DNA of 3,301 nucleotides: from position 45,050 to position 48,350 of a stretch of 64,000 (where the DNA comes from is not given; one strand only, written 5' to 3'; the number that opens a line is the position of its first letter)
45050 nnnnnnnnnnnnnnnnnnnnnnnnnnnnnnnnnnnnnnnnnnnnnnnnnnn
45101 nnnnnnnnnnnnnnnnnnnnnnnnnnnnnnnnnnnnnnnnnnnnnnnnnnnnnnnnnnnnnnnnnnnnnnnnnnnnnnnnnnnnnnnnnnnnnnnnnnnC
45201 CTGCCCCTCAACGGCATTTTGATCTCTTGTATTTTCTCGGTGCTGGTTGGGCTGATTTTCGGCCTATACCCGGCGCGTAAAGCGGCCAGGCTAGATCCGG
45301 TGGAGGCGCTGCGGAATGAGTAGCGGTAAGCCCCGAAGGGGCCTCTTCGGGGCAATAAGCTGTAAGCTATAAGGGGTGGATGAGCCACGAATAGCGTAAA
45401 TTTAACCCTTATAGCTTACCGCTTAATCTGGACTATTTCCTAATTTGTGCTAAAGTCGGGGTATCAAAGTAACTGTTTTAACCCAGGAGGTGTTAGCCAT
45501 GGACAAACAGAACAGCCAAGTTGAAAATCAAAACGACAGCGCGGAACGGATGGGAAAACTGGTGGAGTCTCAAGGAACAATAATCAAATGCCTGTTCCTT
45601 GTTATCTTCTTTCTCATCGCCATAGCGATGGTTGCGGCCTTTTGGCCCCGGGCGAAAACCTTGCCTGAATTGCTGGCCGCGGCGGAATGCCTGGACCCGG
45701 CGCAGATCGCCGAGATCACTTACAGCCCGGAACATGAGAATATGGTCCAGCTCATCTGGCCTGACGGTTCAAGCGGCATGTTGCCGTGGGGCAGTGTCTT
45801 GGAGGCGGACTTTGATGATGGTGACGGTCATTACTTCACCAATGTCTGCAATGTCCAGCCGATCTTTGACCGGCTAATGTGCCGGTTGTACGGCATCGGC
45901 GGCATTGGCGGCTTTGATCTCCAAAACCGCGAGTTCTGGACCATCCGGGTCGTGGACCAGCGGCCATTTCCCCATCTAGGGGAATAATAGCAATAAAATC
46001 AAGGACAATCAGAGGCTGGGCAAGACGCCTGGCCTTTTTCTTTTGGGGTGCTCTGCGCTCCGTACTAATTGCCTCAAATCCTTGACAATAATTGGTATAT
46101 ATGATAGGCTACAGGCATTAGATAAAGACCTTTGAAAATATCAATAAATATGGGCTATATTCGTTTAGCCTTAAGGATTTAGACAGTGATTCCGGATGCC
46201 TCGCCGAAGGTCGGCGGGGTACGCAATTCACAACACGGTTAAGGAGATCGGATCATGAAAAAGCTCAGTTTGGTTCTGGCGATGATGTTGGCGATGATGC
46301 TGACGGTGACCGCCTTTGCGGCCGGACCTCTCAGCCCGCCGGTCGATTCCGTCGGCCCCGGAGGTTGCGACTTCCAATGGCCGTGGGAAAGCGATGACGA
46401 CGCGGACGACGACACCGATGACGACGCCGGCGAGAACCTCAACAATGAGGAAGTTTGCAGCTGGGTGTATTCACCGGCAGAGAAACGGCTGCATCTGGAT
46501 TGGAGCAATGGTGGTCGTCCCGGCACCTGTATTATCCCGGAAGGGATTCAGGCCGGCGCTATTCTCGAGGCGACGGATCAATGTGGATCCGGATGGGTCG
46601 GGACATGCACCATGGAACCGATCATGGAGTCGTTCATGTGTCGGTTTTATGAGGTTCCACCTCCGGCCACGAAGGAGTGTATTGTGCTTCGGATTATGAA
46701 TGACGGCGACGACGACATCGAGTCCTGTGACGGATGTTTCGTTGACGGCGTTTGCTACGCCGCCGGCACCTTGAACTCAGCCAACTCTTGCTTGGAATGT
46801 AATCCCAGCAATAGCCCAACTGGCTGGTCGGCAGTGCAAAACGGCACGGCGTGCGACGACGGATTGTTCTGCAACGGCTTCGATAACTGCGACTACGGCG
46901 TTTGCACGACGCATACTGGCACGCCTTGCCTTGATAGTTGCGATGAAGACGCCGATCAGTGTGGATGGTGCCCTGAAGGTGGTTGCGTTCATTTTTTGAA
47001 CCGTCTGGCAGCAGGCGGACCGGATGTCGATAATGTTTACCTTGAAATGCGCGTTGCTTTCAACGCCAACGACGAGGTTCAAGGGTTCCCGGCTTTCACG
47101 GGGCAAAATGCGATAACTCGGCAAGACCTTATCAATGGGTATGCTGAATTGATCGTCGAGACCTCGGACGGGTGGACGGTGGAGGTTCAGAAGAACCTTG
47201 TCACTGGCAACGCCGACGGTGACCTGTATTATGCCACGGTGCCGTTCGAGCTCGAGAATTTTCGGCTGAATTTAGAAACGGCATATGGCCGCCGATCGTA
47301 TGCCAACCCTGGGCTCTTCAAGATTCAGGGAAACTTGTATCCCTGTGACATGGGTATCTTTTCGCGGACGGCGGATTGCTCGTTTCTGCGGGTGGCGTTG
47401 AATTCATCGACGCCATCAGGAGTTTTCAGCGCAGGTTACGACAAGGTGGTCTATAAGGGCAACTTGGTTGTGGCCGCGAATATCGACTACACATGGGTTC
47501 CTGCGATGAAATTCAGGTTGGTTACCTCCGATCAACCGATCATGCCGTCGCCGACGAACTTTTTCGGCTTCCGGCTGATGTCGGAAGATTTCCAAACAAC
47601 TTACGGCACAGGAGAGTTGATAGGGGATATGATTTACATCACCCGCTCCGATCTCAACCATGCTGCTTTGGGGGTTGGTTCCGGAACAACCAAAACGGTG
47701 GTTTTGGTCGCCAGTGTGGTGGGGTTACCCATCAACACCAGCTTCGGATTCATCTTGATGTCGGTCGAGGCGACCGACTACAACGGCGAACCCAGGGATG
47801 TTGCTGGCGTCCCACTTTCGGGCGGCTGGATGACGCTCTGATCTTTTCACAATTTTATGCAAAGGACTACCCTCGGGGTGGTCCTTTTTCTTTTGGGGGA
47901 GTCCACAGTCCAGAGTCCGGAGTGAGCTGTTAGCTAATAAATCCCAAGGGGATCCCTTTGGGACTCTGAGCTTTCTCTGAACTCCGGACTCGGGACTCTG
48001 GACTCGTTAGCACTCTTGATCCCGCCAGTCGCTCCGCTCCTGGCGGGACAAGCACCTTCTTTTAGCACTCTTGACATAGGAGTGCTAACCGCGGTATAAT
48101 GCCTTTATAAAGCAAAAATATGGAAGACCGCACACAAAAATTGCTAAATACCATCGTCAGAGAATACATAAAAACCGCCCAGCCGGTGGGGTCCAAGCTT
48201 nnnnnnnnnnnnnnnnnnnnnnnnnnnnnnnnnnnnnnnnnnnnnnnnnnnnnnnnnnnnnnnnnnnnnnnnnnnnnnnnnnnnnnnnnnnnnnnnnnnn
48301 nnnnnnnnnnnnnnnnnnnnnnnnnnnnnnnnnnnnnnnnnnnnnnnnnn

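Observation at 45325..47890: GC-rich island encoding two paralogous secreted/membrane cysteine-rich proteins with their own matching terminators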

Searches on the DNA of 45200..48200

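Call 24: search_rna_families(source=window, start=45200, end=48200, threshold=evalue, max_evalue=1)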
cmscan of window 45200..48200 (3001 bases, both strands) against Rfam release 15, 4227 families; matches with E-value up to 1: 1.
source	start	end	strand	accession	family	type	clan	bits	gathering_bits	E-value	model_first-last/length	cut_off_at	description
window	46011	46046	+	RF00489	ctRNA_p42d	Gene; antisense;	-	20.6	50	0.41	1-46/46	no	ctRNA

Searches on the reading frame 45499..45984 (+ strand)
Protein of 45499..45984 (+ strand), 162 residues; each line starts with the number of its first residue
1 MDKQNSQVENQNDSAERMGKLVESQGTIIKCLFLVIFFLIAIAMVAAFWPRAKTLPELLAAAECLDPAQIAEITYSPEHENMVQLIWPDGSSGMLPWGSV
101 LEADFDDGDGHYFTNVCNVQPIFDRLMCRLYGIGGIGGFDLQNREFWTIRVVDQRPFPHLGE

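Call 8: search_protein_families(library=pfam, proteins=[window:45499-45984:+], max_evalue=1)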
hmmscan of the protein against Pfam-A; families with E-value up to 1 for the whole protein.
window:45499-45984:+ (162 aa): 0 families

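Call 9: search_protein_families(library=ncbifam, proteins=[window:45499-45984:+], max_evalue=10)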
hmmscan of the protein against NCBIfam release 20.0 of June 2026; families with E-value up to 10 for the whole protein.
window:45499-45984:+ (162 aa): 0 families

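Call 13: find_homologous_proteins(query=window:45499-45984:+, max_evalue=0.01)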
Query window:45499-45984:+ (162 aa): 2 proteins with E <= 0.01 among 10 candidates.
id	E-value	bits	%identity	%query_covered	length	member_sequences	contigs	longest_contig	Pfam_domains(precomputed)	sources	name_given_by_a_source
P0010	2.7e-107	374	100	100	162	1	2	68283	-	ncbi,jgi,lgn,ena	ncbi:MAG: hypothetical protein WCT37_01640 [Patescibacteria group bacterium]|jgi:hypothetical protei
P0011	7.4e-70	252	72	93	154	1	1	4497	-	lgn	-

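Call 27: predict_structure(alignment_id=A2)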
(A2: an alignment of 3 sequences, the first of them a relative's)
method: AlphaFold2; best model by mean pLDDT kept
length: 162 residues; sequences in the alignment: 3
mean_pLDDT: 61.6   pTM: 0.36
mean pLDDT of the five models: 61.6, 60.9, 58.6, 53.8, 48.6
residues with pLDDT >= 90: 0; 70-90: 34; 50-70: 95; < 50: 33
segments of 3 or more residues with pLDDT < 50: 1-7, 51-65, 132-136, 160-162
pLDDT, mean of each block of 10 residues (from residue 1): 48 57 72 82 68 40 48 64 71 70 68 66 61 52 62 59 43
secondary structure, 60 per line:
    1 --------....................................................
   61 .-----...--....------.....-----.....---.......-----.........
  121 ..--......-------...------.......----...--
elements in order: H9-61 E72-75 E82-86 E92-96 E100-106 E112-122 E125-130 E138-140 E147-153

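Call 31: search_protein_representatives(alignment_id=A2)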
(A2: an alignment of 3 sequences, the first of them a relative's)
Query: 3 sequences, 153 profile positions. Proteins with E-value up to 0.001 (for the whole library): 7; up to 1e-10: 5; up to 1e-30: 1. The best 7 are listed.
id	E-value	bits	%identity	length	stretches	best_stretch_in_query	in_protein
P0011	9.1e-89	311.6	-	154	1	1-153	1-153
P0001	1.6e-24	103.0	-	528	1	51-123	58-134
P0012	1.5e-17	80.3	-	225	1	53-143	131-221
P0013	3.0e-13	66.4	-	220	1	53-133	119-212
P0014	3.3e-11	59.7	-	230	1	54-146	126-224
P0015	1.9e-05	41.0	-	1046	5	54-106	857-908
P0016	2.7e-04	37.3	-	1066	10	14-53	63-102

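Call 33: list_cluster_members(proteins=[P0012, P0013, P0014, P0011, P0002, P0001, P0010])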
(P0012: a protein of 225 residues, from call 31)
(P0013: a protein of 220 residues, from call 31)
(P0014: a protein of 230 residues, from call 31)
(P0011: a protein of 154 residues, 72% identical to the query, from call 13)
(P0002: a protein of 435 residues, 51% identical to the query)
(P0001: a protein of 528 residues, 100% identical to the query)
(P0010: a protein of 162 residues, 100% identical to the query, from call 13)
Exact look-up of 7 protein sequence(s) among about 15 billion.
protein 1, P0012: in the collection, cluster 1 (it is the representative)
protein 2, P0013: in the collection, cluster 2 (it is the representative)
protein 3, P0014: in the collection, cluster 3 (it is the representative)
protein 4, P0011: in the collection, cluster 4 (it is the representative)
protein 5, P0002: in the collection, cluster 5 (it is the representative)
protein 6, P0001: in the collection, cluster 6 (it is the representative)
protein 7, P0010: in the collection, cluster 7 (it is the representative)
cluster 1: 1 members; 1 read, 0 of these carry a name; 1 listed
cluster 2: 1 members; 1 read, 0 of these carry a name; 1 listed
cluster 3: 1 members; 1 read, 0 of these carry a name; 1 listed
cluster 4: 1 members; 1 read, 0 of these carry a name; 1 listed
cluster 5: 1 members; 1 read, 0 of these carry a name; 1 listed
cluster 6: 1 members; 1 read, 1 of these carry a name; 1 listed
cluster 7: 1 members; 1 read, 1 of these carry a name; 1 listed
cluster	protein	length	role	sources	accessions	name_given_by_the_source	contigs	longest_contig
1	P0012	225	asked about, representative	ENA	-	-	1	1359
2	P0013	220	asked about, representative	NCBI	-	-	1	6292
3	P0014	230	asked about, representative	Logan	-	-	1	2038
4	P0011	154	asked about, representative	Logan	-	-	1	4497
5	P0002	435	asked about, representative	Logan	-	-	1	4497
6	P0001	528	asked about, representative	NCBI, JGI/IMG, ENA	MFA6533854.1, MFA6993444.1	MAG: hypothetical protein WCT37_01635 [Patescibacteria group bacterium] | hypothetical protein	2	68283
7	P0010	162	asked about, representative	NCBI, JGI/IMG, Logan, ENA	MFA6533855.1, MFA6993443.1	MAG: hypothetical protein WCT37_01640 [Patescibacteria group bacterium] | hypothetical protein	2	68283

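Call 37: find_related_loci(query=A5, collection=genome_contigs, flank=8000)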
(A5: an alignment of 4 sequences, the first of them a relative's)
Query A5 (162 aa) in genome_contigs; peptide patterns used: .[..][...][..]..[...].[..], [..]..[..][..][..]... (x = any residue, [..] = any of these).
28 stretches matched a pattern; 1 encode a relative of the query (tblastn E <= 1e-3); 1 distinct loci.
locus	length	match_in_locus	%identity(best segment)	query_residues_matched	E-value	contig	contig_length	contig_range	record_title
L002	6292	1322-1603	44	63-143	4e-18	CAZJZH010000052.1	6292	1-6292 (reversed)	MAG TPA_asm: uncultured Gammaproteobacteria bacterium isolate SRP334346_co1_66 genome assembly, contig: NODE_9506_length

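Call 39: search_protein_families(library=ncbifam, proteins=[P0012, P0013, P0014], max_evalue=10)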
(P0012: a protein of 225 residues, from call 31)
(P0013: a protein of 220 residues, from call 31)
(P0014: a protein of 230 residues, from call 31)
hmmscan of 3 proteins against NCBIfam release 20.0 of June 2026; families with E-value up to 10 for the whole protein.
P0012 (225 aa): 0 families

P0013 (220 aa): 0 families

P0014 (230 aa): 1 family
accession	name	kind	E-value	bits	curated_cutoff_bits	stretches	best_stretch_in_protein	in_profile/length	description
NF047847.2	SS_mature_LptM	equivalog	2.6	8.2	27.7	1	1-18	1-21/31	LPS translocon maturation chaperone LptM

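Call 40: search_protein_families(library=pfam, proteins=[P0012, P0013, P0014], max_evalue=10)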
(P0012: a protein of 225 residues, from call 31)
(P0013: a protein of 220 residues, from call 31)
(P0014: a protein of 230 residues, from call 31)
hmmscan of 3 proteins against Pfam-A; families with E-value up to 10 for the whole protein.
P0012 (225 aa): 0 families

P0013 (220 aa): 0 families

P0014 (230 aa): 0 families

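Call 42: search_solved_structures(query=A4, max_evalue=1)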
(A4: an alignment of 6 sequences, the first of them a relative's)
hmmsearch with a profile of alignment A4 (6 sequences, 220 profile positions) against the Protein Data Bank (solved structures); distinct sequences matched with E-value up to 1: 0.

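Call 43: search_protein_families(library=phrogs, proteins=[P0010], max_evalue=1)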
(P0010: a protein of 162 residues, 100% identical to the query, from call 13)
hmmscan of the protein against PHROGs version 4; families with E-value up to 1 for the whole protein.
P0010 (162 aa): 1 family
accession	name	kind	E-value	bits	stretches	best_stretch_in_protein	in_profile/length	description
phrog_6586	-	unknown function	0.29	12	1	4-49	33-78/129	-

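Call 44: search_protein_families(library=padloc, proteins=[P0010], max_evalue=1)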
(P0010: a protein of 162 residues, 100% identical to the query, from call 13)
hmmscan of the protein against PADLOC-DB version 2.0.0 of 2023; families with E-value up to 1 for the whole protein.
P0010 (162 aa): 0 families

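Call 64: fold_search(model_id=the predicted structure, library=pdb)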
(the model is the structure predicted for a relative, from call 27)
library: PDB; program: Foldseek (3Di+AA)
matches with E <= 10: 635; with E <= 0.001: 0
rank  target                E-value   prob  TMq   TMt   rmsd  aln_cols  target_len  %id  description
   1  6upt_B                1.2e-01  0.63  0.23  0.29   7.9        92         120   13  Tudor Domain of Tumor suppressor p53BP1 with MFP-2706 (released 2019-11-20)
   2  2wjv_B                2.1e-01  0.69  0.31  0.09   6.8       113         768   13  Crystal structure of the complex between human nonsense mediated decay factors UPF1 and UPF2 (released 2009-07-07)
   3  6mxy_B                2.2e-01  0.47  0.24  0.29   8.9       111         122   13  Structure of 53BP1 tandem Tudor domains in complex with small molecule UNC3351 (released 2019-11-27)
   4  5zcj_C                2.3e-01  0.25  0.18  0.22   8.7        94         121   15  Crystal structure of complex (released 2018-06-27)
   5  8uiv                  2.7e-01  0.15  0.15  0.06  17.1       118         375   12  H47Q NicC with bound FAD (released 2024-02-21)
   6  8ye8_A                4.1e-01  0.35  0.22  0.27  12.2       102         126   10  Crystal structure of mouse BAHCC1 TTD domain in complex with H4K20me1 peptide (released 2025-07-16)
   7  6co2_D                4.3e-01  0.35  0.23  0.29   7.6        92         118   13  Structure of an engineered protein (NUDT16TI) in complex with 53BP1 Tudor domains (released 2018-06-06)
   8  6mxz_G                4.5e-01  0.35  0.23  0.29   7.7        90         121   11  Structure of 53BP1 Tudor domains in complex with small molecule UNC3474 (released 2019-11-27)
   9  5b0o_C                4.5e-01  0.23  0.22  0.10  10.6       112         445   18  Structure of the FliH-FliI complex (released 2016-03-23)
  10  2vou_B                5.1e-01  0.41  0.15  0.06  12.8        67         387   12  Structure of 2,6-dihydroxypyridine-3-hydroxylase from Arthrobacter nicotinovorans (released 2008-05-13)
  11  6my0_A                5.1e-01  0.35  0.24  0.29   7.6        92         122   12  Structure of 53BP1 Tandem Tudor domains with E1549P and D1550N mutations (released 2019-11-27)
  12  9uf8_F                5.4e-01  0.33  0.21  0.12  12.3       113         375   11  The cryo-EM structure of 26S proteasome-Midnolin complex in the MA state (released 2025-09-10)
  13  1zq1_A                6.0e-01  0.77  0.27  0.11   3.5        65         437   14  Structure of GatDE tRNA-Dependent Amidotransferase from Pyrococcus abyssi (released 2005-10-18)
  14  6o0a                  6.7e-01  0.16  0.22  0.11   9.0        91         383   12  Crystal structure of flavohemoglobin from Malassezia yamatoensis with bound FAD and heme determined by iron SAD phasing (released 2019-03-06)
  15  4x34_B                7.1e-01  0.25  0.23  0.28   7.8        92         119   13  Crystal structure of the 53BP1 tandem tudor domain in complex with p53K381acK382me2 (released 2015-03-04)
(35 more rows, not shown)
